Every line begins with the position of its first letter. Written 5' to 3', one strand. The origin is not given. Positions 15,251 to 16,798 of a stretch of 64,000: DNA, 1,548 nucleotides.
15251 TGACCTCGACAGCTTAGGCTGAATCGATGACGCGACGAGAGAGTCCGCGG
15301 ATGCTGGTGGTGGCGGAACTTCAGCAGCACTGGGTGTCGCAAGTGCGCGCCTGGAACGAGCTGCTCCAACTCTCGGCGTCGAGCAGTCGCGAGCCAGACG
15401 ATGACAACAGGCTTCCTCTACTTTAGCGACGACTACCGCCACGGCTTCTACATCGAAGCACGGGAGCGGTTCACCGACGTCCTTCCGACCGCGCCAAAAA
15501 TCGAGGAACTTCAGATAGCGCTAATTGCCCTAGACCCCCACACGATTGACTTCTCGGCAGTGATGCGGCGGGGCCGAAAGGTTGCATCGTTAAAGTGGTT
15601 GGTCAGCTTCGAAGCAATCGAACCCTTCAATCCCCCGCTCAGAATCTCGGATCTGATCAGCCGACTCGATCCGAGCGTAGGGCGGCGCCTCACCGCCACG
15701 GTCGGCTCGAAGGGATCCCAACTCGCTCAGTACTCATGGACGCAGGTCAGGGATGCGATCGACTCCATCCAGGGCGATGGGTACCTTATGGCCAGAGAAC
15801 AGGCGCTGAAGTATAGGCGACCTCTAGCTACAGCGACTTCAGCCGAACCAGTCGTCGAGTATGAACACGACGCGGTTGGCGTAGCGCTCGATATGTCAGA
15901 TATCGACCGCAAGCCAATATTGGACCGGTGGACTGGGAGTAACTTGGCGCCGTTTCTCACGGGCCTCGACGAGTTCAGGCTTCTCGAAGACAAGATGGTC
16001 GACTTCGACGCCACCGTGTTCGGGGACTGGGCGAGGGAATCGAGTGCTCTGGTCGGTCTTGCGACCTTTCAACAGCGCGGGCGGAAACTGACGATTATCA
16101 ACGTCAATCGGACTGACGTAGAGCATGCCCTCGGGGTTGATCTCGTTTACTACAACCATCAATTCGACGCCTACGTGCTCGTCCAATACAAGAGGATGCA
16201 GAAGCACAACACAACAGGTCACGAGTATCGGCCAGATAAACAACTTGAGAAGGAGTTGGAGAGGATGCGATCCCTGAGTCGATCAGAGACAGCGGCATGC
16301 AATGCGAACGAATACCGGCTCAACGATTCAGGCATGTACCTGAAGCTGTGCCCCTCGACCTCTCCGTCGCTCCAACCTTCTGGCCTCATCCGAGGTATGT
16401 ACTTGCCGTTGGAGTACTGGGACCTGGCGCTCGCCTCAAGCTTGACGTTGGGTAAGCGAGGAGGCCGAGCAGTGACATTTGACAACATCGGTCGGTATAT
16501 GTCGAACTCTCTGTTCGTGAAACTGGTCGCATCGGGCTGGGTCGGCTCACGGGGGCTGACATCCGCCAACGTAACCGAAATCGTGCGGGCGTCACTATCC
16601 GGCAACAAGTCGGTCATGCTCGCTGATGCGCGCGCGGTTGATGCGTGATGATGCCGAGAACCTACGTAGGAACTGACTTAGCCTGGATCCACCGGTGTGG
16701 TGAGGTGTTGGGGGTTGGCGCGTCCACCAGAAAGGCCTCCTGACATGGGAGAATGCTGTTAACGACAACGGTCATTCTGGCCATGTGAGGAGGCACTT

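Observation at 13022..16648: Unassigned helicase-nuclease array: HTH-fused DEAH helicase, overlapping zinc ribbon, micro-ORF and PD-(D/E)xK-like protein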

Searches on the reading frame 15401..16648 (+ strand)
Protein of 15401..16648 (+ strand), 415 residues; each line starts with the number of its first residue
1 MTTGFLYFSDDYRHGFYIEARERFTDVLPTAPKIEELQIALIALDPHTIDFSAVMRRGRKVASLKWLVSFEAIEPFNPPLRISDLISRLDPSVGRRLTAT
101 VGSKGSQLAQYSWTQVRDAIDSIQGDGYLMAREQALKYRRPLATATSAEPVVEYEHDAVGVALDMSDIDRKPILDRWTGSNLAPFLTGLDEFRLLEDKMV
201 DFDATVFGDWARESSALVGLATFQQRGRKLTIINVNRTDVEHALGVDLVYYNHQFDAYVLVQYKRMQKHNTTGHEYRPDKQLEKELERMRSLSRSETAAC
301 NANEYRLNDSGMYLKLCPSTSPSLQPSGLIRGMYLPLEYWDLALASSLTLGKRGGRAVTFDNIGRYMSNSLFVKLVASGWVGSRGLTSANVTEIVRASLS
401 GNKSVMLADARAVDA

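Call 3: search_protein_families(library=pfam, proteins=[window:15401-16648:+], max_evalue=0.01)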
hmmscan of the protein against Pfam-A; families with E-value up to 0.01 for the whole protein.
window:15401-16648:+ (415 aa): 0 families

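Call 4: search_protein_families(library=padloc, proteins=[window:15401-16648:+], max_evalue=0.01)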
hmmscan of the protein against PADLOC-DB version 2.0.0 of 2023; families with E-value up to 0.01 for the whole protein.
window:15401-16648:+ (415 aa): 0 families

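Call 5: search_protein_families(library=ncbifam, proteins=[window:15401-16648:+], max_evalue=0.01)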
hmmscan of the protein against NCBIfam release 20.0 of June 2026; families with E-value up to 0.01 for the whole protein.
window:15401-16648:+ (415 aa): 0 families

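Call 6: find_homologous_proteins(query=window:15401-16648:+)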
Query window:15401-16648:+ (415 aa): 139 proteins with E <= 0.001 among 8000 candidates; the best 120 are listed.
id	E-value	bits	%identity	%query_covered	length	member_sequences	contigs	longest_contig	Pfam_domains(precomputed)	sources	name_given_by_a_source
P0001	6.5e-275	929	100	100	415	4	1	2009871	-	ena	-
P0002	1.1e-242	823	88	100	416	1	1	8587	-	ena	-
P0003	3.8e-233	792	85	100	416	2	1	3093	-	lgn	-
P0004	2.4e-213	727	80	100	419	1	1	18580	-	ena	-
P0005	4.5e-188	643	71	100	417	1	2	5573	-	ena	-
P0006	8.0e-184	629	69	100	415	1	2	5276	-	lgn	-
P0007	1.9e-183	628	68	99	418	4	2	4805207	-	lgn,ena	-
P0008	1.2e-136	474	86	60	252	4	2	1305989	-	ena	-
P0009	7.3e-126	439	50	99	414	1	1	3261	-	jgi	jgi:hypothetical protein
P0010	5.2e-124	432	50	99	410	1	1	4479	-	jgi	jgi:hypothetical protein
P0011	9.7e-118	412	47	99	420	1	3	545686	-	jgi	jgi:hypothetical protein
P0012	7.6e-114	399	45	99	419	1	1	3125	-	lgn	-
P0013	1.3e-111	392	45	99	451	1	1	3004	-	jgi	jgi:hypothetical protein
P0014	2.7e-106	374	46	90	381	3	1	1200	-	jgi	jgi:hypothetical protein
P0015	8.6e-96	340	43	98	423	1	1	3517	-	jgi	jgi:hypothetical protein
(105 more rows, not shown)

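Call 11: find_related_loci(query=A1, collection=genome_contigs, flank=10000)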
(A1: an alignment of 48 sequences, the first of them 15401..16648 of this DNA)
Query A1 (415 aa) in genome_contigs; peptide patterns used: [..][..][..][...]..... (x = any residue, [..] = any of these).
138 stretches matched a pattern; 125 encode a relative of the query (tblastn E <= 1e-3); the best 80 are kept; 80 distinct loci.
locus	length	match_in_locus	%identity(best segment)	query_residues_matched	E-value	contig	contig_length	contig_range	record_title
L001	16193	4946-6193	35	3-408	1e-73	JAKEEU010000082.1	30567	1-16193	MAG: candidate division KSB1 bacterium isolate PMV_1_maxbin.001 PMV_1_maxbin.001.k101_371697, whole genome shotgun seque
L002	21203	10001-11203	36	5-408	7e-73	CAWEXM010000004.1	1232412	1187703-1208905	MAG: uncultured Solirubrobacteraceae bacterium isolate MFD05513.bin.2.53 genome assembly, contig: contig_3784, whole gen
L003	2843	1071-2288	35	11-409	5e-71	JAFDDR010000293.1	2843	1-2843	MAG: Deltaproteobacteria bacterium isolate Meg19_1012_Bin_18 Meg19_1012_Bin_18_scaffold_191975, whole genome shotgun seq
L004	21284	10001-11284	34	3-408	1e-68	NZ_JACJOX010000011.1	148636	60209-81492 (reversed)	Leptolyngbya sp. FACHB-60 contig11, whole genome shotgun sequence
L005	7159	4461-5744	33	3-413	9e-69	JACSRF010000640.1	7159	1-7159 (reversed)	MAG: Anaerolinea sp. isolate CH6 contig-70_14861, whole genome shotgun sequence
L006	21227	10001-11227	35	4-408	1e-68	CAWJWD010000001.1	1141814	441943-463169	MAG: uncultured Thermoleophilaceae bacterium isolate MFD09206.bin.2.141 genome assembly, contig: contig_1121, whole geno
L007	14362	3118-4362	34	4-408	4e-67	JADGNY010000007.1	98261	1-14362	MAG: Thermoanaerobaculia bacterium isolate Chersky.31_28 contig-100_23, whole genome shotgun sequence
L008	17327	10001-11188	37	19-408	9e-67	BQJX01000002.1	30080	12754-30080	MAG: Gemmatimonadota bacterium DHS20C21 DNA, sequence002, whole genome shotgun sequence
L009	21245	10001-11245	33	4-408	1e-66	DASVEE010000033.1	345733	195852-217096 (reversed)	MAG TPA_asm: Thermoanaerobaculia bacterium isolate SMAG_U2052 k141_459184, whole genome shotgun sequence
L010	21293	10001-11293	33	4-408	7e-66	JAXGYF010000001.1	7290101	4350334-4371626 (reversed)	MAG: Candidatus Vecturithrix sp. isolate AnMBR.bin507 bin507_1, whole genome shotgun sequence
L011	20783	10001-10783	42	149-410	1e-64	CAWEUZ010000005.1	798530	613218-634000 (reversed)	MAG: uncultured Actinomycetes bacterium isolate MFD05537.bin.1.31 genome assembly, contig: contig_811, whole genome shot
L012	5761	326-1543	33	18-411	9e-65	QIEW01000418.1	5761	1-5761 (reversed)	MAG: bacterium isolate SZUA-191 Ga0063294_10012232, whole genome shotgun sequence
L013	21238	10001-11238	38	5-407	2e-68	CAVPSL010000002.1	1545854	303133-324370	MAG: uncultured Actinomycetes bacterium isolate MFD00031.bin.2.3 genome assembly, contig: contig_3596, whole genome shot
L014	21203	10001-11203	35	5-408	2e-64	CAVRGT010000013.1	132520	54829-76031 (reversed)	MAG: uncultured Solirubrobacterales bacterium isolate MFD05442.bin.2.181 genome assembly, contig: contig_508, whole geno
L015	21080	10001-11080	36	39-407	1e-63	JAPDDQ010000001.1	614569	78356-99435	Solirubrobacter taibaiensis strain KCTC 29222 Scaffold1_1, whole genome shotgun sequence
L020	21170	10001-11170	36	17-408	9e-68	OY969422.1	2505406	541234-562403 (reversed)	MAG: uncultured Solirubrobacterales bacterium isolate MFD05747.bin.2.29 genome assembly, chromosome: 1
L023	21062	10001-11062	33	53-413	4e-55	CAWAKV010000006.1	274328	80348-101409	MAG: uncultured Solirubrobacterales bacterium isolate MFD02360.bin.2.180 genome assembly, contig: contig_38132, whole ge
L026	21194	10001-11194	33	7-407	6e-49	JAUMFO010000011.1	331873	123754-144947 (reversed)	MAG: Solirubrobacteraceae bacterium isolate G_SOLI1 NODE_5_length_331873_cov_17.054445, whole genome shotgun sequence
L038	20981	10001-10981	30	91-413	3e-43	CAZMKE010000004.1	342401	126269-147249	MAG TPA_asm: uncultured Verrucomicrobiota bacterium isolate SRP262948_co1_106 genome assembly, contig: NODE_14_length_34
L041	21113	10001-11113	30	48-408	2e-42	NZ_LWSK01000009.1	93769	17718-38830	Rubripirellula obstinata strain CECT 8602 contig9, whole genome shotgun sequence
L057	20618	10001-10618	36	195-394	8e-37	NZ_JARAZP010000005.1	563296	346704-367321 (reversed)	Streptomyces turgidiscabies strain ATCC 700248 NODE_5_length_563296_cov_27.024727, whole genome shotgun sequence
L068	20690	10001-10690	33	183-408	6e-34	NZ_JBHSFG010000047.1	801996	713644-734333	Streptomyces xiangluensis strain CGMCC 4.7466 platanus_K_17_124_47, whole genome shotgun sequence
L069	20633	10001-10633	34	183-387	1e-33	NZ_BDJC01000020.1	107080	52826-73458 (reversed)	Streptomyces sp. JHA26, whole genome shotgun sequence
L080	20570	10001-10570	37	220-408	1e-31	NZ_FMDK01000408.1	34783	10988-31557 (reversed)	Streptomyces sp. MnatMP-M17, whole genome shotgun sequence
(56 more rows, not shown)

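Call 15: find_encoding_contigs(protein=P0007, flank=8000, max_places=3)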
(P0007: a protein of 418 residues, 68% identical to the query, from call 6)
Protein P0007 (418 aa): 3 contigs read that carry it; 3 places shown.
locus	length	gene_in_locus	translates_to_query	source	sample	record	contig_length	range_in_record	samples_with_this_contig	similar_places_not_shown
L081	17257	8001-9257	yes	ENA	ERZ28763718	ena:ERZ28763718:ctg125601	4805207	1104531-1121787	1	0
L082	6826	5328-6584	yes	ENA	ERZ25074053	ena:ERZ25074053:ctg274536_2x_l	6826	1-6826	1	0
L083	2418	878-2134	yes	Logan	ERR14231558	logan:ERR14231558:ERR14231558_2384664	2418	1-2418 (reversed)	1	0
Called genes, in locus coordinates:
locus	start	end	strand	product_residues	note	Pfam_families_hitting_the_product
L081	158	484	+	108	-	-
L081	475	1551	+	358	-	PF00665:rve (weak), PF13683:rve_3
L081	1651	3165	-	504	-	PF05598:DUF772, PF01609:DDE_Tnp_1, PF13751:DDE_Tnp_1_6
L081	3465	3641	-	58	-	-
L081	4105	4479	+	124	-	PF12728:HTH_17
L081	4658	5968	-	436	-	PF13701:DDE_Tnp_1_4, PF01609:DDE_Tnp_1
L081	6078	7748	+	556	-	PF04851:ResIII, PF00271:Helicase_C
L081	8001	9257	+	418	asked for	-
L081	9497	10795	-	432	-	PF14690:Zn_ribbon_ISL3, PF13542:HTH_Tnp_ISL3 (weak), PF01610:DDE_Tnp_ISL3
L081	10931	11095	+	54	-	-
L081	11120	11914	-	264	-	PF09339:HTH_IclR, PF01614:IclR_C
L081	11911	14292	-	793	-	PF01315:Ald_Xan_dh_C, PF02738:MoCoBD_1, PF20256:MoCoBD_2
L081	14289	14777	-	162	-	PF13085:Fer2_3 (weak), PF00111:Fer2, PF01799:Fer2_2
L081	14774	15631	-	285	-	PF00941:FAD_binding_5, PF03450:CO_deh_flav_C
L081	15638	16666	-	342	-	PF26233:NicX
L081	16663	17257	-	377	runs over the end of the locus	PF00355:Rieske, PF00848:Ring_hydroxyl_A, PF19112:VanA_C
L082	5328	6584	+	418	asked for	-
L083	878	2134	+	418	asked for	-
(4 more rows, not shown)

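Call 16: find_encoding_contigs(protein=P0004, flank=8000, max_places=3)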
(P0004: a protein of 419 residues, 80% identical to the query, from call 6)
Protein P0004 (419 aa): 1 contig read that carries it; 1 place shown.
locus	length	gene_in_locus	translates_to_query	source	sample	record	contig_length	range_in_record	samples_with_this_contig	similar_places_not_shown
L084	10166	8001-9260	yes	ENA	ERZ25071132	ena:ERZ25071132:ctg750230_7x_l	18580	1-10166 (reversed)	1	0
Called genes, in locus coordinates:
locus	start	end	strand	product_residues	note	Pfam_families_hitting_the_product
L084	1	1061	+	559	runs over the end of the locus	PF02653:BPD_transp_2, PF00005:ABC_tran, PF13304:AAA_21 (faint)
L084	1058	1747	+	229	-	PF00005:ABC_tran, PF02463:SMC_N (faint), PF13304:AAA_21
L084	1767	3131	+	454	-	PF01425:Amidase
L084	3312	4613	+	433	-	PF00501:AMP-binding, PF14535:AMP-binding_C_2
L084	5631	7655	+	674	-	PF12728:HTH_17, PF00270:DEAD (weak), PF04851:ResIII, PF00271:Helicase_C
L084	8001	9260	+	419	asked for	-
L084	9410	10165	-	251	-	?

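Call 17: find_encoding_contigs(protein=P0011, flank=8000, max_places=3)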
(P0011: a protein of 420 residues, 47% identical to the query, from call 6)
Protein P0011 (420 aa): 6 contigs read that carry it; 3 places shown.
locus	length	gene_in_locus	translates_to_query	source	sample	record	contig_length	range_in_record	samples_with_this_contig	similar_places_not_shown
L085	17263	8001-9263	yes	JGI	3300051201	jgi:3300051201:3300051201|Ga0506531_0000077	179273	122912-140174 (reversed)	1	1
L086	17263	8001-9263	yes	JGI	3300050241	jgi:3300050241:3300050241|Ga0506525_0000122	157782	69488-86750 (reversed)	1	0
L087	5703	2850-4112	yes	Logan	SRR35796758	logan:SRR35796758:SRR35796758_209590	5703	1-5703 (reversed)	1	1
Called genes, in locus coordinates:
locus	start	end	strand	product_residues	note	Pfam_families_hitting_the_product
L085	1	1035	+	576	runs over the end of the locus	PF12161:HsdM_N, PF02384:N6_Mtase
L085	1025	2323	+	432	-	PF01420:Methylase_S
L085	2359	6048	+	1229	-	PF04313:HSDR_N, PF04851:ResIII, PF18766:SWI2_SNF2, PF22679:T1R_D3-like, PF11867:T1RH-like_C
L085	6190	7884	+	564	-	PF19614:DUF6119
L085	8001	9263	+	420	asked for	-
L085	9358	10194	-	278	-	PF18860:AbiJ_NTD3 (weak), PF14355:Abi_C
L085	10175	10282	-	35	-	-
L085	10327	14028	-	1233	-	PF16078:2-oxogl_dehyd_N, PF00198:2-oxoacid_dh, PF00676:E1_dh, PF02779:Transket_pyr, PF16870:OxoGdeHyase_C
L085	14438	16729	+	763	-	-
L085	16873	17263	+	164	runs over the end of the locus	-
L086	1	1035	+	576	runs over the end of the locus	PF12161:HsdM_N, PF02384:N6_Mtase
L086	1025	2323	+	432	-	PF01420:Methylase_S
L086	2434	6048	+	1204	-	PF04313:HSDR_N, PF04851:ResIII, PF18766:SWI2_SNF2, PF22679:T1R_D3-like, PF11867:T1RH-like_C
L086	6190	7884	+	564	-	PF19614:DUF6119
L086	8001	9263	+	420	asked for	-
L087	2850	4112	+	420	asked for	-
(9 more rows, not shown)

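Call 18: predict_structure(alignment_id=A1)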
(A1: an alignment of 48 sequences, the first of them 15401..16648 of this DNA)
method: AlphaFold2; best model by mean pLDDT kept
length: 415 residues; sequences in the alignment: 48
mean_pLDDT: 81.2   pTM: 0.66
mean pLDDT of the five models: 81.2, 79.0, 76.0, 74.7, 74.4
residues with pLDDT >= 90: 174; 70-90: 154; 50-70: 54; < 50: 33
segments of 3 or more residues with pLDDT < 50: 143-147, 190-216
pLDDT, mean of each block of 10 residues (from residue 1): 89 92 92 89 96 92 92 93 96 93 91 95 84 73 53 82 89 69 54 43 45 48 77 70 73 88 88 86 88 73 85 88 71 94 93 92 93 94 74 74 80 73
secondary structure, 60 per line:
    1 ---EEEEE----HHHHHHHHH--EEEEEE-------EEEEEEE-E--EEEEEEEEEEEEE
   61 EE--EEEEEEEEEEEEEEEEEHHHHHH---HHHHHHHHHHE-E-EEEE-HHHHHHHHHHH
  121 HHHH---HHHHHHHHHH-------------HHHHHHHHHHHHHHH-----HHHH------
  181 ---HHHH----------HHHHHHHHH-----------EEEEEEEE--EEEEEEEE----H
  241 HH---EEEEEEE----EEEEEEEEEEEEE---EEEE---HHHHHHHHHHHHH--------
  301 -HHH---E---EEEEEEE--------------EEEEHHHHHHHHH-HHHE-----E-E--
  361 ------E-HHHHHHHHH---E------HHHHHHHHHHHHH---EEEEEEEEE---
elements in order: E4-8 H13-21 E24-29 E37-43 E48-62 E65-81 H82-87 H91-100 E105-108 H110-124 H128-137 H151-165 H171-174 H184-187 H198-206 E218-225 E228-235 E246-252 E257-269 E273-276 H280-292 E312-318 E333-336 H337-345 H369-377 H388-400 E404-412

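Call 22: fold_search(model_id=the predicted structure, library=pdb)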
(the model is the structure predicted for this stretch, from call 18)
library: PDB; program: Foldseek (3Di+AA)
matches with E <= 10: 484; with E <= 0.001: 0
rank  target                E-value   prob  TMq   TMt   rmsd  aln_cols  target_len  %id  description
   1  2p5d                  1.8e-03  1.00  0.22  0.53   5.1       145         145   11  Crystal structure of MJECL36 from Methanocaldococcus jannaschii DSM 2661 (released 2007-09-18)
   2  5y6c_A                1.3e-02  0.99  0.20  0.50   5.2       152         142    8  Crystal structure of ZmASCH S128A mutant protein from Zymomonas mobilis (released 2018-07-18)
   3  5gus_B                2.7e-02  0.98  0.21  0.51   5.0       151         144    8  Crystal structure of ASCH domain from Zymomonas mobilis (released 2017-08-30)
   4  5gus_A                3.1e-02  0.98  0.21  0.51   5.0       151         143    8  Crystal structure of ASCH domain from Zymomonas mobilis (released 2017-08-30)
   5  5guq_C                6.2e-02  0.96  0.21  0.51   4.6       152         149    8  Crystal structure of ASCH from Zymomonas mobilis (released 2017-08-30)
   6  5y6b_B                6.6e-02  0.93  0.21  0.51   4.8       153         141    8  Crystal structure of ZmASCH Y47F mutant protein from Zymomonas mobilis (released 2018-07-18)
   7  5guq_A                8.3e-02  0.93  0.21  0.51   4.7       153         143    8  Crystal structure of ASCH from Zymomonas mobilis (released 2017-08-30)
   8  5y6b_A                8.3e-02  0.91  0.20  0.49   5.6       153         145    8  Crystal structure of ZmASCH Y47F mutant protein from Zymomonas mobilis (released 2018-07-18)
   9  5y6b_D                2.0e-01  0.77  0.20  0.51   5.5       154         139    7  Crystal structure of ZmASCH Y47F mutant protein from Zymomonas mobilis (released 2018-07-18)
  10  3qv7_A                2.5e-01  0.06  0.10  0.09  19.1       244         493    8  Crystal structure of Leishmania mexicana pyruvate kinase(LmPYK)in complex with ponceau S and acid blue 25. (released 2011-06-29)
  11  2laf_MODEL_1_A        2.7e-01  0.04  0.07  0.16  15.3       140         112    9  NMR solution structure of the N-terminal domain of the E. coli lipoprotein BamC (released 2011-06-01)
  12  2hm7                  3.8e-01  0.14  0.10  0.13  15.6       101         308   16  Crystal Structure Analysis of the G84S EST2 mutant (released 2007-06-26)
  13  3uid_A                5.2e-01  0.02  0.07  0.12  16.1       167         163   10  Crystal Structure of Protein Ms6760 from Mycobacterium smegmatis (released 2011-11-23)
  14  7nac_A                6.2e-01  0.03  0.07  0.09  21.5       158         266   11  State E2 nucleolar 60S ribosomal biogenesis intermediate - Composite model (released 2022-11-09)
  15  6yra_B                6.2e-01  0.02  0.09  0.07  17.3       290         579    9  Crystal structure of ATP-dependent caprolactamase from Pseudomonas jessenii (released 2021-04-21)
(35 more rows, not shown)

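Call 25: search_protein_families(library=pfam, alignment_id=A2, max_evalue=0.0001)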
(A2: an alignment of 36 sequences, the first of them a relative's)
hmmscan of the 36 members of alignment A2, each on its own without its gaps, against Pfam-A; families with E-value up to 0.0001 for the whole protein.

A. member 1, L001:4156-4887:+ (243 aa): 0 families

B. families by the number of members that match (of 36 scanned): 33 families (the first 25 are shown)
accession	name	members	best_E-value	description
PF02321.23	OEP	4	4.6e-32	Outer membrane efflux protein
PF13245.12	AAA_19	3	1.4e-21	AAA domain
PF13604.12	AAA_30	2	2.4e-29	AAA domain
PF00580.27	UvrD-helicase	2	1.1e-19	UvrD/REP helicase N-terminal domain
PF13538.12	UvrD_C_2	2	6.1e-11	UvrD-like helicase C-terminal domain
PF07592.17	DDE_Tnp_ISAZ013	1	1.7e-131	Rhodopirellula transposase DDE domain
PF00682.25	HMGL-like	1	5.1e-91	HMGL-like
PF02384.22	N6_Mtase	1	2.4e-66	N-6 DNA Methylase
PF03176.21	MMPL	1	3.5e-66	MMPL family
PF01863.23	YgjP-like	1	5.3e-63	YgjP-like, metallopeptidase domain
PF01420.25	Methylase_S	1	1.7e-33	Type I restriction modification DNA specificity domain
PF08843.17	AbiEii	1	1.2e-32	Nucleotidyl transferase AbiEii toxin, Type IV TA system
PF08502.15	LeuA_dimer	1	4.4e-29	LeuA allosteric (dimerisation) domain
PF22617.1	HCS_D2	1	6.4e-29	Homocitrate synthase post-HMGL domain-like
PF01443.25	Viral_helicase1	1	2.1e-14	Viral superfamily 1 RNA helicase core domain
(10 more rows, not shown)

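Call 31: search_solved_structures(query=A1, max_evalue=10, show_alignments=3)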
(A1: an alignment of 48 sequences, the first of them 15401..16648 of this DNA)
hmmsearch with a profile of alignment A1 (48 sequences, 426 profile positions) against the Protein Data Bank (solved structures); distinct sequences matched with E-value up to 10: 3.
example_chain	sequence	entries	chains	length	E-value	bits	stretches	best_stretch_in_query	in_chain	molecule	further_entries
6zu5_LM0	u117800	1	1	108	0.053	15.6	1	47-121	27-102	eL14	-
7olc_LK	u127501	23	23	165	0.89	11.6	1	55-129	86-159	60S ribosomal protein L12-like protein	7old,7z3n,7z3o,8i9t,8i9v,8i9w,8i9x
8g04_B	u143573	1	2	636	2.1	10.3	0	160-189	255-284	Thrombopoietin receptor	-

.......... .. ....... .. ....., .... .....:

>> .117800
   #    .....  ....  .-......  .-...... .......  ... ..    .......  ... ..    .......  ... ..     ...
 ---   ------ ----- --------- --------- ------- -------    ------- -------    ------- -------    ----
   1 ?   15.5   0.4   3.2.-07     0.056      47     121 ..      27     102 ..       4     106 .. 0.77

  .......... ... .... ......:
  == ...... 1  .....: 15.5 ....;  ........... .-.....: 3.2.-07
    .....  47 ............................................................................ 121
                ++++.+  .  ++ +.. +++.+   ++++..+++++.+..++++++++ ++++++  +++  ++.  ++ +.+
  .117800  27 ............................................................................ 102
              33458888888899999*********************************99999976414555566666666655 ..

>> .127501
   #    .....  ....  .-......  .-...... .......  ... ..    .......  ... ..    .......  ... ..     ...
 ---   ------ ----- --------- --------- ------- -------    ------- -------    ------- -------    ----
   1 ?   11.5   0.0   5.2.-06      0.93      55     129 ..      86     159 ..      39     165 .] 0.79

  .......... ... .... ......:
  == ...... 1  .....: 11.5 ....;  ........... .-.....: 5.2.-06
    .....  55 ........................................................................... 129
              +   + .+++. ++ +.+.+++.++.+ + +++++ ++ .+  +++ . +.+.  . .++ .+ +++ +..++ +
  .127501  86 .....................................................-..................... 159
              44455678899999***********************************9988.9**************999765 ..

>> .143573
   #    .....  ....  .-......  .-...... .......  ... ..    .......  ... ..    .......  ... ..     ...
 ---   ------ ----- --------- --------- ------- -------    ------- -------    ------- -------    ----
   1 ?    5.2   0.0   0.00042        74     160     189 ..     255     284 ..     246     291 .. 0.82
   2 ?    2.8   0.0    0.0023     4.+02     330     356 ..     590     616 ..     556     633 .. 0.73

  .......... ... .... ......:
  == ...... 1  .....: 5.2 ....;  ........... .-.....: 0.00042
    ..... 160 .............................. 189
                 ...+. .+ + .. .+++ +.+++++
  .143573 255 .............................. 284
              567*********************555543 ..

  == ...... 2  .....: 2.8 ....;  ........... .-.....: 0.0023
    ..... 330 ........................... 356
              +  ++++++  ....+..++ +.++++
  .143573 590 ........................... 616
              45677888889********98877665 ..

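Call 33: search_protein_families(library=pfam, proteins=[L085:6190-7884:+], max_evalue=0.01)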
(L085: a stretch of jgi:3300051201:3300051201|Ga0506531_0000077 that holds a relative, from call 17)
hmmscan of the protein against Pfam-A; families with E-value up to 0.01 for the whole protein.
L085:6190-7884:+ (564 aa): 1 family
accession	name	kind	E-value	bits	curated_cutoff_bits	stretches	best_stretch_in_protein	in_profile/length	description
PF19614.4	DUF6119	-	1.4e-65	222.4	27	1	17-561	4-523/524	Family of unknown function (DUF6119)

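Call 37: search_protein_families(library=phrogs, proteins=[window:15401-16648:+], max_evalue=0.01)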
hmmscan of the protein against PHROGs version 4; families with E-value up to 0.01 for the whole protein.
window:15401-16648:+ (415 aa): 0 families

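Call 53: find_encoding_contigs(protein=P0010, flank=5000, max_places=2)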
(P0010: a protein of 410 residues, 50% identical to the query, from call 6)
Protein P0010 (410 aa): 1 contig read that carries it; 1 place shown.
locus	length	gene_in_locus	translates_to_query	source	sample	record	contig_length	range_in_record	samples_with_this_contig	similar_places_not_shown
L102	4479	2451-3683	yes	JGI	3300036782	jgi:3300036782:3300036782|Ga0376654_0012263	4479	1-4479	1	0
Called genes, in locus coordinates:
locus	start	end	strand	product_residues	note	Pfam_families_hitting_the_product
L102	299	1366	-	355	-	PF08401:ArdcN (weak)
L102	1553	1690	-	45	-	-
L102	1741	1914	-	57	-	-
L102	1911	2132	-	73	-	-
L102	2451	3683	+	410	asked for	-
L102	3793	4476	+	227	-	-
